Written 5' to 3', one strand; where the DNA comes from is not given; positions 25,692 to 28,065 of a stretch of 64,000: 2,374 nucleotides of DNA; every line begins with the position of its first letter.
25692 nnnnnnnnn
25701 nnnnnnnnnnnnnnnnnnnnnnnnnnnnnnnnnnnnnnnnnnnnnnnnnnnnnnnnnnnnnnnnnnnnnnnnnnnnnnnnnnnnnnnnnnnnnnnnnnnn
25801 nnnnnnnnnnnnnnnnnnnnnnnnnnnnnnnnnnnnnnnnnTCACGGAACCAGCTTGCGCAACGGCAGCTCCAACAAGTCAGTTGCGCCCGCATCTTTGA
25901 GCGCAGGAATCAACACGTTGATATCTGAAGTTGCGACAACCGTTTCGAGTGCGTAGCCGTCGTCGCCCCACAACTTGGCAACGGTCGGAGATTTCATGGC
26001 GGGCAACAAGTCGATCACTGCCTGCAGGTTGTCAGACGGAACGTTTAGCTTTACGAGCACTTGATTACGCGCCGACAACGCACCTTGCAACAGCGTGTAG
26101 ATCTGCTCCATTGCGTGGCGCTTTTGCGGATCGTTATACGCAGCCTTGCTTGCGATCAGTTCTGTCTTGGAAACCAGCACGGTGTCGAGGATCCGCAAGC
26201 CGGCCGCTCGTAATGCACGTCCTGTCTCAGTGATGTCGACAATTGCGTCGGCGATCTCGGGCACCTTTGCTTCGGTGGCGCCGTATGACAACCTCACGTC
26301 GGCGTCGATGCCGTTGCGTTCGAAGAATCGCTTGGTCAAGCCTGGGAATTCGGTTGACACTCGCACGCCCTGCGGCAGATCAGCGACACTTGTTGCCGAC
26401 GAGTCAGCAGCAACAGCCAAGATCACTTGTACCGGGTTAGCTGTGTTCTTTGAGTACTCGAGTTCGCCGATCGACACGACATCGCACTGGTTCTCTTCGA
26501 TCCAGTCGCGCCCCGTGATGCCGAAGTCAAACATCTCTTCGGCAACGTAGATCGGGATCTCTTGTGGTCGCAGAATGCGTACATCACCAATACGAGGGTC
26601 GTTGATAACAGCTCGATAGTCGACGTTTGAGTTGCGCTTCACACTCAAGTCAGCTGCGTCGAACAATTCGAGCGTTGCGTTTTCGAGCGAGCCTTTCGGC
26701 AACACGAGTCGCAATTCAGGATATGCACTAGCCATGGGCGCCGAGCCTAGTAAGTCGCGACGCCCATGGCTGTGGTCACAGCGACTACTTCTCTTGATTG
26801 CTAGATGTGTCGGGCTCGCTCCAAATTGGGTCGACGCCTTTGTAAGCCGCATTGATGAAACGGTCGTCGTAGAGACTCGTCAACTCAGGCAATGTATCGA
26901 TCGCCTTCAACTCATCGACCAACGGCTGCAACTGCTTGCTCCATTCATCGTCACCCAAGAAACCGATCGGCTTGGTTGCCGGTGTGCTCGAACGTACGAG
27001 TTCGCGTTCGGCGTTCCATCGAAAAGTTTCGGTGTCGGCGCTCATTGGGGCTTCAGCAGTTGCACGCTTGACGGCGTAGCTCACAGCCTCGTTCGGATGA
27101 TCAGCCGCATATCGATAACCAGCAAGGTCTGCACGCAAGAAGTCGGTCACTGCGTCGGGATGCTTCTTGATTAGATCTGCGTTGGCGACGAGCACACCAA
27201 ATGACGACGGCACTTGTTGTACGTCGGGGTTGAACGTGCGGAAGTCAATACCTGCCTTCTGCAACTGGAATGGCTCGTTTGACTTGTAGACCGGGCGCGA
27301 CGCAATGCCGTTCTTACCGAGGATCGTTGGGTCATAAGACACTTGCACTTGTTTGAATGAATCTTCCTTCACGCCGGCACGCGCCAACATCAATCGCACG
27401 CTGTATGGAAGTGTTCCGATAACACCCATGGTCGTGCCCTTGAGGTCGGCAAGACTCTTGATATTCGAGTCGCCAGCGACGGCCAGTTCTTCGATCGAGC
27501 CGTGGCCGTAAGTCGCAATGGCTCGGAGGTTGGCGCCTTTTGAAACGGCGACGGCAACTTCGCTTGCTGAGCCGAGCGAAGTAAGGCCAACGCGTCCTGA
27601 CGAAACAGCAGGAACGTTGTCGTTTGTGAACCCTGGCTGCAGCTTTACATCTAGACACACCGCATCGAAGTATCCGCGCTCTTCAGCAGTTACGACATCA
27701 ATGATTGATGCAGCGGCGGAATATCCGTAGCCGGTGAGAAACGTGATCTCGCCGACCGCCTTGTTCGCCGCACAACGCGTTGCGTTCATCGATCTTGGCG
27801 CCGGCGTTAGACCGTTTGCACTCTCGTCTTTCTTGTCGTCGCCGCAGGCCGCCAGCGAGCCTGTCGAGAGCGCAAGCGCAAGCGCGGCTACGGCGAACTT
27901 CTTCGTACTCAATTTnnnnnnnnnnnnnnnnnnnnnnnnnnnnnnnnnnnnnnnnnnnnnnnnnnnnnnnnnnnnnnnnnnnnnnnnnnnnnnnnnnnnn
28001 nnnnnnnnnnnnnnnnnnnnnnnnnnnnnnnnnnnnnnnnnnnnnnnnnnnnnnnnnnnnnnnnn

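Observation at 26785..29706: FMN riboswitch controlling an NMT1-type ABC importer (RibXY-like riboflavin uptake candidate)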

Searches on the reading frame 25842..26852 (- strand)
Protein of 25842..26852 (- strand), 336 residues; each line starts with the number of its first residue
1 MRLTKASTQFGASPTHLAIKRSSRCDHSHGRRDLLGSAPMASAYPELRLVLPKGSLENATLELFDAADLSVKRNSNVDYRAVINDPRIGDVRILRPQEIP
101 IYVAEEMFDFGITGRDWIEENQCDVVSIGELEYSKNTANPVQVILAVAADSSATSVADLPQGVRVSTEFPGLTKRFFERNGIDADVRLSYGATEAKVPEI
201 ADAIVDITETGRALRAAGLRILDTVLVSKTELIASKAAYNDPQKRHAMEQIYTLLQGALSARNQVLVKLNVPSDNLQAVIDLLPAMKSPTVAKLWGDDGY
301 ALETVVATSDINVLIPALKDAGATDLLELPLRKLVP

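Call 4: search_protein_families(library=pfam, proteins=[window:25842-26852:-])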
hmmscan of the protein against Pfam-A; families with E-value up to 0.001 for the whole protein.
window:25842-26852:- (336 aa): 2 families
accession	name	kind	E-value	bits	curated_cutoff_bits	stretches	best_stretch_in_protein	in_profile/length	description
PF01634.23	HisG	-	3e-41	141.4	25.5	1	95-256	1-157/158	ATP phosphoribosyltransferase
PF08029.16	HisG_C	-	2.2e-21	76.2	23.5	1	261-333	1-73/73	HisG, C-terminal domain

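Call 5: search_protein_families(library=ncbifam, proteins=[window:25842-26852:-])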
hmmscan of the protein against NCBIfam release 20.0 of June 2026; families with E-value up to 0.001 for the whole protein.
window:25842-26852:- (336 aa): 2 families
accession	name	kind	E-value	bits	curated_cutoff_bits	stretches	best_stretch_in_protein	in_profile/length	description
TIGR00070.1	hisG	equivalog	3.3e-47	160.7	75.75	1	47-234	1-183/183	ATP phosphoribosyltransferase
TIGR03455.1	HisG_C-term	equivalog_domain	1.8e-28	98.6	40.05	1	236-334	2-99/100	ATP phosphoribosyltransferase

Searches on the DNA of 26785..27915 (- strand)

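Call 22: search_rna_families(sources=[L001, L002, L003, L004, L005, L006, L007, L008, L009, L010], threshold=gathering)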
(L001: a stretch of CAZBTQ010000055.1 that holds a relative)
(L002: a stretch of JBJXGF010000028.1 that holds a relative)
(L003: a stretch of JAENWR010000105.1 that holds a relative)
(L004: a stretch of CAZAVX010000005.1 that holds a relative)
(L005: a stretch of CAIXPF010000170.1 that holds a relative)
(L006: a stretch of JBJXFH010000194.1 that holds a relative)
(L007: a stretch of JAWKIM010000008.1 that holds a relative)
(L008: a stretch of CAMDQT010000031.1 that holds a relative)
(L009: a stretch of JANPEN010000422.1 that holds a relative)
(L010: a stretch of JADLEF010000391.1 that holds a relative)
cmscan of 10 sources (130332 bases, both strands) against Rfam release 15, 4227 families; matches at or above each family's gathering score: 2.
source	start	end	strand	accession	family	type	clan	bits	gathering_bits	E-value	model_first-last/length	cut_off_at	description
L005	11468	11541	-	RF00005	tRNA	Gene; tRNA;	CL00001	67.5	29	3.1e-12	1-71/71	no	tRNA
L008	11435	11508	-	RF00005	tRNA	Gene; tRNA;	CL00001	67.5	29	3.1e-12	1-71/71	no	tRNA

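Call 74: search_rna_families(sources=[L035, L016, L019, L020, L021, L024, L026, L028, L029, L031], threshold=gathering)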
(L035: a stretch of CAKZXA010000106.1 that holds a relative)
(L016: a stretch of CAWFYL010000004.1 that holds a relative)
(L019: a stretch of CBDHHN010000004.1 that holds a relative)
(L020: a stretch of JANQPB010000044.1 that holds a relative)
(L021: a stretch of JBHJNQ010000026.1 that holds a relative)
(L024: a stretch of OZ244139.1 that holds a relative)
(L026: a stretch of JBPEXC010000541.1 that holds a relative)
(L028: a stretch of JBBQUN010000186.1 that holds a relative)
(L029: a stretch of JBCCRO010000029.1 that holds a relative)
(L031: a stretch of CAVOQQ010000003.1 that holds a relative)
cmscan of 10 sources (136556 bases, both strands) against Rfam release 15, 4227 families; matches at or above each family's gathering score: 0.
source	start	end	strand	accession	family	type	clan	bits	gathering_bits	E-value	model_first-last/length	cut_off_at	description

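Call 75: search_rna_families(sources=[L040, L043, L048, L059, L060, L070, L072, L076, L079, L033], threshold=gathering)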
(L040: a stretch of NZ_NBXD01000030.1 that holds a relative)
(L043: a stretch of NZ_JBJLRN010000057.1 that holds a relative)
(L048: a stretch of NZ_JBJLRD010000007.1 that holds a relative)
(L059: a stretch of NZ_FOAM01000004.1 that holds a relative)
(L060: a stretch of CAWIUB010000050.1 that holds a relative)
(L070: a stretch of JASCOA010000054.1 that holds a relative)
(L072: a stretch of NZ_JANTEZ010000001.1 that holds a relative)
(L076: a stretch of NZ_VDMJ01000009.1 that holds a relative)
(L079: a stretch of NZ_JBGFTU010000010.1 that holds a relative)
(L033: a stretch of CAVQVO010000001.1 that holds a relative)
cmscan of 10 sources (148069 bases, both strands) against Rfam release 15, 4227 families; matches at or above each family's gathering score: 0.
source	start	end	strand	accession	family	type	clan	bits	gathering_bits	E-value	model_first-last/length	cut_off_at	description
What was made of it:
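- No riboswitch family reaches Rfam's gathering score in 30 RFN-less loci (calls 22, 74, 75).
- Tried and rejected: I looked for other riboswitch classes in 30 RFN-less loci: none (calls 22, 74, 75).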
